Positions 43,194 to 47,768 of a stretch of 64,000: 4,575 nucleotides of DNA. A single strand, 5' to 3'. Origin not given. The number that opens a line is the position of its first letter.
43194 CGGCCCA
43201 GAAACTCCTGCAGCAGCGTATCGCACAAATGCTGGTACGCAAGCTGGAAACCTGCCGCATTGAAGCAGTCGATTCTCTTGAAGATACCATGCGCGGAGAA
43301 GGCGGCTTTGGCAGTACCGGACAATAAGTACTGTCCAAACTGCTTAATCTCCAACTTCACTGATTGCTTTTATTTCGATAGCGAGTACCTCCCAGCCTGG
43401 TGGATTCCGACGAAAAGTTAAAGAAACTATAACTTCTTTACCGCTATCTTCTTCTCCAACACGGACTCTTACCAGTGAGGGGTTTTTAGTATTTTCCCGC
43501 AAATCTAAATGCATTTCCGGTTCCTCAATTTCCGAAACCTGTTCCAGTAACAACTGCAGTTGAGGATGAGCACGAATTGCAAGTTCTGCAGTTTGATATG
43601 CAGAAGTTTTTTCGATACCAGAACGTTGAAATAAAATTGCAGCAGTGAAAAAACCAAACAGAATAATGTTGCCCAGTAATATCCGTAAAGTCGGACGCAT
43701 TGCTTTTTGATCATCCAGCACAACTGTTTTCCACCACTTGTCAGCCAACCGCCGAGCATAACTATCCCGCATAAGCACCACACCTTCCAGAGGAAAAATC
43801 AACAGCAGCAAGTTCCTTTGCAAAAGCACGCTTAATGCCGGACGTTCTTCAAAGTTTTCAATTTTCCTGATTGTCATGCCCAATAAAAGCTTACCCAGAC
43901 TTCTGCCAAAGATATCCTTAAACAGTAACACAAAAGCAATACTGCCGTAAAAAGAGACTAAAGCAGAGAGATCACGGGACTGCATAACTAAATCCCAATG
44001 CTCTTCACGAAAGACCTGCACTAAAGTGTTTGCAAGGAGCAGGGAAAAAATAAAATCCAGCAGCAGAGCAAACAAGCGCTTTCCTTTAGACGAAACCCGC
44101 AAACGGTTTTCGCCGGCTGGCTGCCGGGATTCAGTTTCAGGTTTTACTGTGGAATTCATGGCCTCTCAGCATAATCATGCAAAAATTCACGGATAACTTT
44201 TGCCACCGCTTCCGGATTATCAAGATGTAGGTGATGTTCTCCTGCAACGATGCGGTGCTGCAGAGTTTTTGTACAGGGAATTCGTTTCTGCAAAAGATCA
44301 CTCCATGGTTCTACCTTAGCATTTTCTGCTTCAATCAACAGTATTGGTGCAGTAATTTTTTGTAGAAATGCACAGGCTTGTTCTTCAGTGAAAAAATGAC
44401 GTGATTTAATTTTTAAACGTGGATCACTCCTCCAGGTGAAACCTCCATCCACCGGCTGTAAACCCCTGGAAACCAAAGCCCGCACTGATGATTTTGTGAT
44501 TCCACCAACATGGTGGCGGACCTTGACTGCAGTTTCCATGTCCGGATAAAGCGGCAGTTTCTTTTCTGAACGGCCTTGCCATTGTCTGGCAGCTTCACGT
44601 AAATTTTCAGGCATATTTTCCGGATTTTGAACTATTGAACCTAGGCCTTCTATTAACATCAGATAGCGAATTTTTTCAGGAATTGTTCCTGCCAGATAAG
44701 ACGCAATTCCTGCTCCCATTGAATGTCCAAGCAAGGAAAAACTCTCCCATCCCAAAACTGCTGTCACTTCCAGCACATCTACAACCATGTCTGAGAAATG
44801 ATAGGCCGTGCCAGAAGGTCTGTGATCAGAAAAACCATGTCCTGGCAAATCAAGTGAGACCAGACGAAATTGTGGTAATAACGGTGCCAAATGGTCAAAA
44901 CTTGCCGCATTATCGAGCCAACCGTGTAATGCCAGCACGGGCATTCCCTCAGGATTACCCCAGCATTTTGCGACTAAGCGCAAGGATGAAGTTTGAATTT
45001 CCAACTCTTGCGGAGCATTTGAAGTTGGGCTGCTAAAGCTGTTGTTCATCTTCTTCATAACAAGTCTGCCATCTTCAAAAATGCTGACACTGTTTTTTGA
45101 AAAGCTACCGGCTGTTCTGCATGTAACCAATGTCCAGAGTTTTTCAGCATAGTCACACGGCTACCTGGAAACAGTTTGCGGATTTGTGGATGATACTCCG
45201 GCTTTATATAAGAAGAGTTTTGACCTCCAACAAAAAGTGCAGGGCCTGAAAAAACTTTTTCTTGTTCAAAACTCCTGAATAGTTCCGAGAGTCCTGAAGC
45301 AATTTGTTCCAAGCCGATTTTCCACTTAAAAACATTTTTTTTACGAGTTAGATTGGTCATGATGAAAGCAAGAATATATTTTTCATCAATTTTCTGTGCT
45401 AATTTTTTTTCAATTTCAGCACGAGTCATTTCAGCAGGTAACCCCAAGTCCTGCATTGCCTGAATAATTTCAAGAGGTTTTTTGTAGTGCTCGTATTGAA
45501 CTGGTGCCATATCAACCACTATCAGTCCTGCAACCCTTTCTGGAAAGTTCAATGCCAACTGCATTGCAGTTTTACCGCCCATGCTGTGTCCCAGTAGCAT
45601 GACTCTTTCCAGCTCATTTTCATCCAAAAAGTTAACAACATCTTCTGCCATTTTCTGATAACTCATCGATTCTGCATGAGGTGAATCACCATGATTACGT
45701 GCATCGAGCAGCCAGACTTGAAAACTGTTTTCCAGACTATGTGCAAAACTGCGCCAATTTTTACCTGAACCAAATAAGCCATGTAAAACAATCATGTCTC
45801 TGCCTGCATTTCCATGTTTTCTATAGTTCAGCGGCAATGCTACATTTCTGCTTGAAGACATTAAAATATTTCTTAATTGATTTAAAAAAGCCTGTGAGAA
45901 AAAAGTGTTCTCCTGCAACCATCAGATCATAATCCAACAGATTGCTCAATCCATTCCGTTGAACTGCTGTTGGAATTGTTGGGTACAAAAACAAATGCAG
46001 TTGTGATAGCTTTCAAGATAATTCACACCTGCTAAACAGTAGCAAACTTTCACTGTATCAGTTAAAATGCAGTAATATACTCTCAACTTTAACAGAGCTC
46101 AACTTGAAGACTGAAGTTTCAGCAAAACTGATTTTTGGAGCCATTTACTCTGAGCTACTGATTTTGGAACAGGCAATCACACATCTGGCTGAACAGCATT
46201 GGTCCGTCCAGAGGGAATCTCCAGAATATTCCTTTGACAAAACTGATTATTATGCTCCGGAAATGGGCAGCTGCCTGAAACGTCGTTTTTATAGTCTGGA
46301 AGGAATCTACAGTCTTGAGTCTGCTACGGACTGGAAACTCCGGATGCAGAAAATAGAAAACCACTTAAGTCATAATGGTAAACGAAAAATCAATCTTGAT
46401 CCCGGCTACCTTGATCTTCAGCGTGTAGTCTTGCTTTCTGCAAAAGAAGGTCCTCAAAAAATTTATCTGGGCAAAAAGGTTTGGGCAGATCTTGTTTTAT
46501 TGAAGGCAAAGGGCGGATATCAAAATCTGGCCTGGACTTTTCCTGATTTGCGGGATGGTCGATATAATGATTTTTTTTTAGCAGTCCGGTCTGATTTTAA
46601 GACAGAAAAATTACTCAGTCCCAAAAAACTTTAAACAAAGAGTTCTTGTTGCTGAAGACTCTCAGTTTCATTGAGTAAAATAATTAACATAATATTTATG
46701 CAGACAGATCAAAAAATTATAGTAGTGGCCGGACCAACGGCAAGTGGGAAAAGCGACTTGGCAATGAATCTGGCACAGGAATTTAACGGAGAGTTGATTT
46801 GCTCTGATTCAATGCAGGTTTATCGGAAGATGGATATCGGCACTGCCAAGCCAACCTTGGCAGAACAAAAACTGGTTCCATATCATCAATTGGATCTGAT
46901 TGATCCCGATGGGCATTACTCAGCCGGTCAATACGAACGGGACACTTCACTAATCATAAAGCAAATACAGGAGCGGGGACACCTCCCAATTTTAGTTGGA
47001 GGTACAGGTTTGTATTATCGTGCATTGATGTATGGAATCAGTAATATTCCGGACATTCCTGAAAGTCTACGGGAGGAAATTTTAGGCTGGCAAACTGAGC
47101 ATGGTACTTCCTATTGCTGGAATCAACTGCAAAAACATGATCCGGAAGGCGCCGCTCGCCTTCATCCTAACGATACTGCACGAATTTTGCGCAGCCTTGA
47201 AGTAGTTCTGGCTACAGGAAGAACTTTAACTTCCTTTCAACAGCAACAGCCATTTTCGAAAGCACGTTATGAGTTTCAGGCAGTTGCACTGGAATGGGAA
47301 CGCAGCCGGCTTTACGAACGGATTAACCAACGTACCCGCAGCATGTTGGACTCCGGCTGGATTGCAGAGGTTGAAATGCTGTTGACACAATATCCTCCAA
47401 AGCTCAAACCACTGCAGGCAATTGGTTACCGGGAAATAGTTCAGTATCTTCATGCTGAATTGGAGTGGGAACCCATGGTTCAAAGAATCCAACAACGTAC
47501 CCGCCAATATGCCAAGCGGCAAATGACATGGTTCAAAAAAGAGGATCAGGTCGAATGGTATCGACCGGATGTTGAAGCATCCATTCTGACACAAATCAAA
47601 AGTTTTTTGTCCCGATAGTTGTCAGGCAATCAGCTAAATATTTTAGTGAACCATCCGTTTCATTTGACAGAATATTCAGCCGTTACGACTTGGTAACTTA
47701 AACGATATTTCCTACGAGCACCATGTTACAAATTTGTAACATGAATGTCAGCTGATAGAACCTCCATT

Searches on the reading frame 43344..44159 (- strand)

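Call 8: search_protein_families(library=pfam, proteins=[window:43344-44159:-])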
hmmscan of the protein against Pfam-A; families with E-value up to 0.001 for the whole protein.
window:43344-44159:- (271 aa): 1 family
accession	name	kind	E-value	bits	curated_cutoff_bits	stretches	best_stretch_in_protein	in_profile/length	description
PF06271.18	RDD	-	3.3e-07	31.1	24.1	1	25-173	4-122/137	RDD family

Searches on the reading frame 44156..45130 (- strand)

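Call 8: search_protein_families(library=pfam, proteins=[window:44156-45130:-])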
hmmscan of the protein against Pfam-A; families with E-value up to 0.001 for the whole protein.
window:44156-45130:- (324 aa): 4 families
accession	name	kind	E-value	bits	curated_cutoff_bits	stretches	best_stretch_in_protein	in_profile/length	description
PF00561.26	Abhydrolase_1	-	1.3e-25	91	25.8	1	64-306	2-245/245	alpha/beta hydrolase fold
PF12697.13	Abhydrolase_6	-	4.8e-17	63.8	26.3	1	65-311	1-216/217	Alpha/beta hydrolase family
PF12146.15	Hydrolase_4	-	7.4e-12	45.5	27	1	65-207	7-140/239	Serine aminopeptidase, S33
PF00975.26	Thioesterase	-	4.3e-06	27.5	26.4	1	70-147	8-84/226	Thioesterase domain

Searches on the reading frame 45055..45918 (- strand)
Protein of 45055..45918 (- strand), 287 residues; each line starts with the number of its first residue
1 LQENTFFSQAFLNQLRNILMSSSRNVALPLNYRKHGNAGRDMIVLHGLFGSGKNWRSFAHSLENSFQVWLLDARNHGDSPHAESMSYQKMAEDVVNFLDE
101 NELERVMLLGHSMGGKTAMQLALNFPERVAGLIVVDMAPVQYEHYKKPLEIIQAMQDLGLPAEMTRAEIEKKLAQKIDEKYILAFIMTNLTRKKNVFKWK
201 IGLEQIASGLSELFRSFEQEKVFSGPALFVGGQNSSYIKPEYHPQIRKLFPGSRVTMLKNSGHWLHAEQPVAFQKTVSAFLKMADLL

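Call 8: search_protein_families(library=pfam, proteins=[window:45055-45918:-])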
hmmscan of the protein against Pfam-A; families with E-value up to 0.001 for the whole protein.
window:45055-45918:- (287 aa): 7 families
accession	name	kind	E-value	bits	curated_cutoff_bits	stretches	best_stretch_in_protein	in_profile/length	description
PF00561.26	Abhydrolase_1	-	1e-32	114.2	25.8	1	42-269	3-244/245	alpha/beta hydrolase fold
PF12697.13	Abhydrolase_6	-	6e-17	63.5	26.3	1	43-273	2-214/217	Alpha/beta hydrolase family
PF12146.15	Hydrolase_4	-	2.9e-13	50.1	27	1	42-142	7-112/239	Serine aminopeptidase, S33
PF07819.20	PGAP1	-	1.1e-10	42.2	24.3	1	100-147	87-136/233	PGAP1-like alpha/beta domain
PF00975.26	Thioesterase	-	1.2e-08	35.9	26.4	1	42-166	3-127/226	Thioesterase domain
PF03096.20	Ndr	-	2.7e-07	30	23.3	1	84-281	79-276/283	Ndr family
PF05057.20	DUF676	-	0.00052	20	20.3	1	43-118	9-92/217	Putative serine esterase (DUF676)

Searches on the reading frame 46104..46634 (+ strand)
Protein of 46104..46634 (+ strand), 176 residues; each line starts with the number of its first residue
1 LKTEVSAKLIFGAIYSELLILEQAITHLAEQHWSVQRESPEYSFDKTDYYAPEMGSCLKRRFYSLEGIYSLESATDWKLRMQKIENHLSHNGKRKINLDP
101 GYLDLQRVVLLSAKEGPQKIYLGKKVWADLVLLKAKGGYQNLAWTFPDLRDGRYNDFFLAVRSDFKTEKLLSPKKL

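Call 8: search_protein_families(library=pfam, proteins=[window:46104-46634:+])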
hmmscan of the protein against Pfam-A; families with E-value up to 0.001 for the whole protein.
window:46104-46634:+ (176 aa): 1 family
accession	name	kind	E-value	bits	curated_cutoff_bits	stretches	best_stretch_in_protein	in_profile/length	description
PF14385.11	DUF4416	-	7.2e-43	146.8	27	1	7-164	3-161/162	Domain of unknown function (DUF4416)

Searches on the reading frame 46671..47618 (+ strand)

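Call 8: search_protein_families(library=pfam, proteins=[window:46671-47618:+])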
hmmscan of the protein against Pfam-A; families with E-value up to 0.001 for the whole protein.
window:46671-47618:+ (315 aa): 4 families
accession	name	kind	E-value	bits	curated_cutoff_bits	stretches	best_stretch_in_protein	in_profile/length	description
PF01715.23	IPPT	-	7.8e-86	288.1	23.6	1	49-291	1-243/243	IPP transferase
PF01745.22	IPT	-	5e-06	26.5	20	1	15-66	2-53/233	Isopentenyl transferase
PF13671.12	AAA_33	-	1e-05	26.3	27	0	17-48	2-33/143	AAA domain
PF02224.24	Cytidylate_kin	-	0.00082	19.6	26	0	17-55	1-37/211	Cytidylate kinase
